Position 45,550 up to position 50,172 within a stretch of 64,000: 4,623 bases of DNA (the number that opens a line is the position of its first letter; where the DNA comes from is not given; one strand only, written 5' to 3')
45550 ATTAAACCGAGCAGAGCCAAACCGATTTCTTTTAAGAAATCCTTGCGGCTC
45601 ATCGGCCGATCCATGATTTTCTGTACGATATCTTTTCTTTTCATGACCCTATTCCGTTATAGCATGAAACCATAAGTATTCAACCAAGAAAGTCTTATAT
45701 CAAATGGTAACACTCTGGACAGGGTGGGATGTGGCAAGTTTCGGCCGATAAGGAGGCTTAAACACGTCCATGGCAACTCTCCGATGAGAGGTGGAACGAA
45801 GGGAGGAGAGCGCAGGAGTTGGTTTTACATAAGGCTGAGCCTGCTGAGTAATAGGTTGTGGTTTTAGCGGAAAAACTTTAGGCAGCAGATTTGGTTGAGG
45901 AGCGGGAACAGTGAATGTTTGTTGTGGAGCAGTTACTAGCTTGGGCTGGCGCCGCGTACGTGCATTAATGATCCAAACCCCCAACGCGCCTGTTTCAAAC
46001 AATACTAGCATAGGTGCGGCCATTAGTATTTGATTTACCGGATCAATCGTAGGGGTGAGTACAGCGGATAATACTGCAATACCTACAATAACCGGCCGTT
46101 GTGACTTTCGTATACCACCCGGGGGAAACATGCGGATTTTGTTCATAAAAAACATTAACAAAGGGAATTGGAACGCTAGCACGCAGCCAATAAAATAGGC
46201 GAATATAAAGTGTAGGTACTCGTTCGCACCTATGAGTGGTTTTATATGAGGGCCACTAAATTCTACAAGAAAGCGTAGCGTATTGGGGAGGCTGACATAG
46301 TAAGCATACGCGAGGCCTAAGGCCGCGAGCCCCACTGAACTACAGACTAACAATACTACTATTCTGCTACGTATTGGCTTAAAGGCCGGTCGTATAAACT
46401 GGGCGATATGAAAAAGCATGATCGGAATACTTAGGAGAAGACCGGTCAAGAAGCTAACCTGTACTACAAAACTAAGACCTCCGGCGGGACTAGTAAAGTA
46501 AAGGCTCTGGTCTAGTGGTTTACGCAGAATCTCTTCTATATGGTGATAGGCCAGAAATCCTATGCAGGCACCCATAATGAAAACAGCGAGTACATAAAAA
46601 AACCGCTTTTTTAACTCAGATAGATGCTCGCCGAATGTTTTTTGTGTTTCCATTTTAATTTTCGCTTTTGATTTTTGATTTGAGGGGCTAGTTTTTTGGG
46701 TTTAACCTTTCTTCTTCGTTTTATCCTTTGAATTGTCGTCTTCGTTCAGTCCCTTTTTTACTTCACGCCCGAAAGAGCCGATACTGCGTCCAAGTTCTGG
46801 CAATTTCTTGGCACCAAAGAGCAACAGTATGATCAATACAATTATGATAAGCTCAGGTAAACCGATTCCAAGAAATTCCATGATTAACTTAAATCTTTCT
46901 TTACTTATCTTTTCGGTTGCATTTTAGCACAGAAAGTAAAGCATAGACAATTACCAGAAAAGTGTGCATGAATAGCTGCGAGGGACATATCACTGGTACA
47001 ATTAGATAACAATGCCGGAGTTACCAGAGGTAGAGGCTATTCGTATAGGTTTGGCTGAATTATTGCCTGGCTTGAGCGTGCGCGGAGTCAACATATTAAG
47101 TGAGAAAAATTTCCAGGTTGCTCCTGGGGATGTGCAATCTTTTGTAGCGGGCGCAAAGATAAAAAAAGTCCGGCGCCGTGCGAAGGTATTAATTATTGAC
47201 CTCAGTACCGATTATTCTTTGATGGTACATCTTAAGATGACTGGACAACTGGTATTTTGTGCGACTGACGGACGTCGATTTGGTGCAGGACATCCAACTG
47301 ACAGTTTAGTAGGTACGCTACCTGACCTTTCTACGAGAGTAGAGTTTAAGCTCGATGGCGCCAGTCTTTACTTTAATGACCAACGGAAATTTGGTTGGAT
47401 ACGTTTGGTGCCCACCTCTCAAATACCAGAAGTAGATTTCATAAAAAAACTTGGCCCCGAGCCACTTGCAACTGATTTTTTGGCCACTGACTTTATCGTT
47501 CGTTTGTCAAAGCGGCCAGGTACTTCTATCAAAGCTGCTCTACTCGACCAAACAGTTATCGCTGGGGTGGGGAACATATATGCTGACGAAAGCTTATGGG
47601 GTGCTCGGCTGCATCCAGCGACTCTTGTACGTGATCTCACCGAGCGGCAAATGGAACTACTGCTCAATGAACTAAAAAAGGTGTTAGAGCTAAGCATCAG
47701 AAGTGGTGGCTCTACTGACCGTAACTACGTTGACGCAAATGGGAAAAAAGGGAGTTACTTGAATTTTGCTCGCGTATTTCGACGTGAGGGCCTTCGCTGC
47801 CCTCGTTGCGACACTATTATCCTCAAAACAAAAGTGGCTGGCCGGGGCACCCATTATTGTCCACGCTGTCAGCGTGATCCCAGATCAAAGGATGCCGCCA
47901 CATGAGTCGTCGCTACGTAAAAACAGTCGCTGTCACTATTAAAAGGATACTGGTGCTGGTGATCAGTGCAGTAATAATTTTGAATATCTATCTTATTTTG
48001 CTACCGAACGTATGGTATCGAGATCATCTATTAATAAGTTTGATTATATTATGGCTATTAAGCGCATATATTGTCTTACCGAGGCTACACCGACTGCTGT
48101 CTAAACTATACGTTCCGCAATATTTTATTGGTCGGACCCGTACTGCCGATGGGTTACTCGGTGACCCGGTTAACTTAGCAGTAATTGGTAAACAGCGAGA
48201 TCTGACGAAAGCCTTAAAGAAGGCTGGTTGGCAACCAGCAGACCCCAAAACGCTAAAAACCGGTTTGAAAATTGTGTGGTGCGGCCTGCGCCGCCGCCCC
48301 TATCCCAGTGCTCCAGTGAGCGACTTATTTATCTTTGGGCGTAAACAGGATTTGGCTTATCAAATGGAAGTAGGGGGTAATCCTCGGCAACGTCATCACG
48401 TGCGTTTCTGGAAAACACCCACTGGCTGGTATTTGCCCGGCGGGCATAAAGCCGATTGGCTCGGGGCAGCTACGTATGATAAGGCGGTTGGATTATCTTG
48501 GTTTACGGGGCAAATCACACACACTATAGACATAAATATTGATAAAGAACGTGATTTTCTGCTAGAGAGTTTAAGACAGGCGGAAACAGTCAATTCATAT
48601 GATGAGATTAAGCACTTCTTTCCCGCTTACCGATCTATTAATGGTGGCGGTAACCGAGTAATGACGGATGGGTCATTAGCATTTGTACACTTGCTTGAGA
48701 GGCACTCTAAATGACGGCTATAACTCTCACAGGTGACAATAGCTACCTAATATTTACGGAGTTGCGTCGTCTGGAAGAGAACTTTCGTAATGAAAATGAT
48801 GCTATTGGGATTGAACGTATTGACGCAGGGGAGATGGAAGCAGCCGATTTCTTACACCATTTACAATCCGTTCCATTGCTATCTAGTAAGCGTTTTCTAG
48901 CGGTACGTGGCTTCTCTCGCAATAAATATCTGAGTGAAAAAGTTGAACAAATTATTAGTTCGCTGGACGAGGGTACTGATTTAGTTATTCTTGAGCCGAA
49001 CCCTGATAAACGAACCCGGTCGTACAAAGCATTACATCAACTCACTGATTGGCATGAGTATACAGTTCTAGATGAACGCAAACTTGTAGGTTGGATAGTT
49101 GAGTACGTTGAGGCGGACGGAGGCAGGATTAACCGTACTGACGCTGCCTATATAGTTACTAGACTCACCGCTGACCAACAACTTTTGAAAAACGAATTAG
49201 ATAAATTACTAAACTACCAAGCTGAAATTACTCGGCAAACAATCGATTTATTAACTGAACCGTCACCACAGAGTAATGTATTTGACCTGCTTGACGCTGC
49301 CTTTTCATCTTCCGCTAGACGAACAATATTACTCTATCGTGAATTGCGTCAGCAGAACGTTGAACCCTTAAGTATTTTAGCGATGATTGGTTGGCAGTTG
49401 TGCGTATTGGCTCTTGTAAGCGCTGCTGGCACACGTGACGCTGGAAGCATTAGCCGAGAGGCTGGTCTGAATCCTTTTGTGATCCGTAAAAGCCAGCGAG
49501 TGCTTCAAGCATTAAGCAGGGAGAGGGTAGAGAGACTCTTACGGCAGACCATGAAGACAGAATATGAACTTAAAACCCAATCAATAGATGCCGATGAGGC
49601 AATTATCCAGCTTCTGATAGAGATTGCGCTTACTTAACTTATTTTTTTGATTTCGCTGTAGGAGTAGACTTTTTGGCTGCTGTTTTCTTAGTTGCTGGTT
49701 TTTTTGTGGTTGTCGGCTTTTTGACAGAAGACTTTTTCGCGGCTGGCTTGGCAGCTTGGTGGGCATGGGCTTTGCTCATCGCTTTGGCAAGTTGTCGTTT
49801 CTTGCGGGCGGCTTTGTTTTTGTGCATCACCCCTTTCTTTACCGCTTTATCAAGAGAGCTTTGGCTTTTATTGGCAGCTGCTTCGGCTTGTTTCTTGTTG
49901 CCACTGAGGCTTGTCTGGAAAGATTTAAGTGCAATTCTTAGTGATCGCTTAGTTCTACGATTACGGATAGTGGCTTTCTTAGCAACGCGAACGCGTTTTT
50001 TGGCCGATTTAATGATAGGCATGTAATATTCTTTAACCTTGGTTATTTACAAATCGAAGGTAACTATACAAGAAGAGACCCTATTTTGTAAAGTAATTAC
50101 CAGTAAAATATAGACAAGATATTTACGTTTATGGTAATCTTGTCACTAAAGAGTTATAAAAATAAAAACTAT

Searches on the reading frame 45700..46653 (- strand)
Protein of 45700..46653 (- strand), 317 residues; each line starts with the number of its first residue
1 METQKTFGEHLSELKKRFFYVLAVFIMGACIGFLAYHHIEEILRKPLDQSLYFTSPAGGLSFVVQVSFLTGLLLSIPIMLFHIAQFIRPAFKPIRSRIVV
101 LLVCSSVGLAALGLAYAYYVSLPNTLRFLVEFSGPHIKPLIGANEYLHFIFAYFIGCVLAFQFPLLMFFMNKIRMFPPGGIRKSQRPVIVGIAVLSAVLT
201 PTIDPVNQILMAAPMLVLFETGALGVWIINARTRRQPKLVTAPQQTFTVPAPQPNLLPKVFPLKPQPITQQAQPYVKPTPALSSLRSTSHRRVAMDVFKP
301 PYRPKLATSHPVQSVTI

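Call 18: search_protein_families(library=pfam, proteins=[window:45700-46653:-], max_evalue=0.00001)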
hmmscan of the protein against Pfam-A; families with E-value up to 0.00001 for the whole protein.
window:45700-46653:- (317 aa): 1 family
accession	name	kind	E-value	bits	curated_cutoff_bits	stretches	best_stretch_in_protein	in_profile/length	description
PF00902.23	TatC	-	3.5e-49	167.9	25.1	1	9-214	1-208/208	Sec-independent protein translocase protein (TatC)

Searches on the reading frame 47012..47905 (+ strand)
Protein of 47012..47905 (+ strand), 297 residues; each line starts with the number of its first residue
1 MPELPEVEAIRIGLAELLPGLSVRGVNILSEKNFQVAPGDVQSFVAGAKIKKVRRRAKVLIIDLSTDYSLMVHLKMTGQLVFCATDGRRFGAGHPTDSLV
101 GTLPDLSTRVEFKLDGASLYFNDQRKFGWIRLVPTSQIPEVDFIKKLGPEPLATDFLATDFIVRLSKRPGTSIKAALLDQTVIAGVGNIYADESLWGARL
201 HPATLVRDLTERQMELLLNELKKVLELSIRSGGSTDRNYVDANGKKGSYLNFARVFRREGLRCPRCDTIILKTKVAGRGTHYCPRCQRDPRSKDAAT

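Call 18: search_protein_families(library=pfam, proteins=[window:47012-47905:+], max_evalue=0.00001)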
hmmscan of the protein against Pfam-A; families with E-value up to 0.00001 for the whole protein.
window:47012-47905:+ (297 aa): 3 families
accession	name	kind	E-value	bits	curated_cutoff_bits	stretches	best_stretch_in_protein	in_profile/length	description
PF06831.19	H2TH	-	2e-26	92.2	34.7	1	147-235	1-88/93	Formamidopyrimidine-DNA glycosylase H2TH domain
PF01149.29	Fapy_DNA_glyco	-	3.7e-26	92.5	25.5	1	1-129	1-116/117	Formamidopyrimidine-DNA glycosylase N-terminal domain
PF06827.20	zf-FPG_IleRS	-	1.4e-10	41.2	21.3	1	260-287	1-28/30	Zinc finger found in FPG and IleRS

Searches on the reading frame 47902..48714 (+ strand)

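Call 18: search_protein_families(library=pfam, proteins=[window:47902-48714:+], max_evalue=0.00001)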
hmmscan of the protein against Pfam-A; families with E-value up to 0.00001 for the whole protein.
window:47902-48714:+ (270 aa): 1 family
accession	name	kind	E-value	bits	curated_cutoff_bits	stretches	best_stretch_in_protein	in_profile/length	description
PF14067.11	LssY_C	-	3.1e-68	229.5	25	1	70-258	3-187/188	LssY C-terminus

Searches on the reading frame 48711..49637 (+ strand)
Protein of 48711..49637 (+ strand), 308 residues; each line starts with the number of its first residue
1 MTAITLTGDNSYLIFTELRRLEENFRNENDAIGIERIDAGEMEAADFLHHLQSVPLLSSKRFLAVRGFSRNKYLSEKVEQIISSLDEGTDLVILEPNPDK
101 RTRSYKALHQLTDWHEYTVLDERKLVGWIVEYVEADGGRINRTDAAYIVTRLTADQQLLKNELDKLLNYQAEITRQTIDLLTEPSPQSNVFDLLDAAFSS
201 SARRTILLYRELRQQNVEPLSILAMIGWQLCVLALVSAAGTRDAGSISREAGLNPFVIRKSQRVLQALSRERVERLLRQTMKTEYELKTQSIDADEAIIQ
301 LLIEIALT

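Call 19: search_protein_families(library=pfam, proteins=[window:48711-49637:+], max_evalue=0.00001)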
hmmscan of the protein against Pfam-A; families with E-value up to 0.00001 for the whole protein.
window:48711-49637:+ (308 aa): 2 families
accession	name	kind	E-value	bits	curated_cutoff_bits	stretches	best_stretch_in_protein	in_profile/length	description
PF21694.2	DNA_pol3_delta_C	-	9.6e-18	64.8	27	1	188-303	2-119/121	DNA polymerase III delta subunit, C-terminal domain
PF06144.19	DNA_pol3_delta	-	8.2e-08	32.7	21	1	6-114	3-120/124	DNA polymerase III, delta subunit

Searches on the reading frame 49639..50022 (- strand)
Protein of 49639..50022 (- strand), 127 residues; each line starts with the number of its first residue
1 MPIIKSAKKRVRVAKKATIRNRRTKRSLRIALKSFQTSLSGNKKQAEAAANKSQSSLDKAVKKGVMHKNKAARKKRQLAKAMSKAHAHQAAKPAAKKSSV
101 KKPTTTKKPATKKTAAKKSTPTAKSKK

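Call 19: search_protein_families(library=pfam, proteins=[window:49639-50022:-], max_evalue=0.00001)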
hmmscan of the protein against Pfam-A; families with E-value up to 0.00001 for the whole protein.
window:49639-50022:- (127 aa): 1 family
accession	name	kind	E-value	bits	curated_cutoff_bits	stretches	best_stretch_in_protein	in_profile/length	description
PF01649.23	Ribosomal_S20p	-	2e-19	70.4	29.5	1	4-82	3-82/83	Ribosomal protein S20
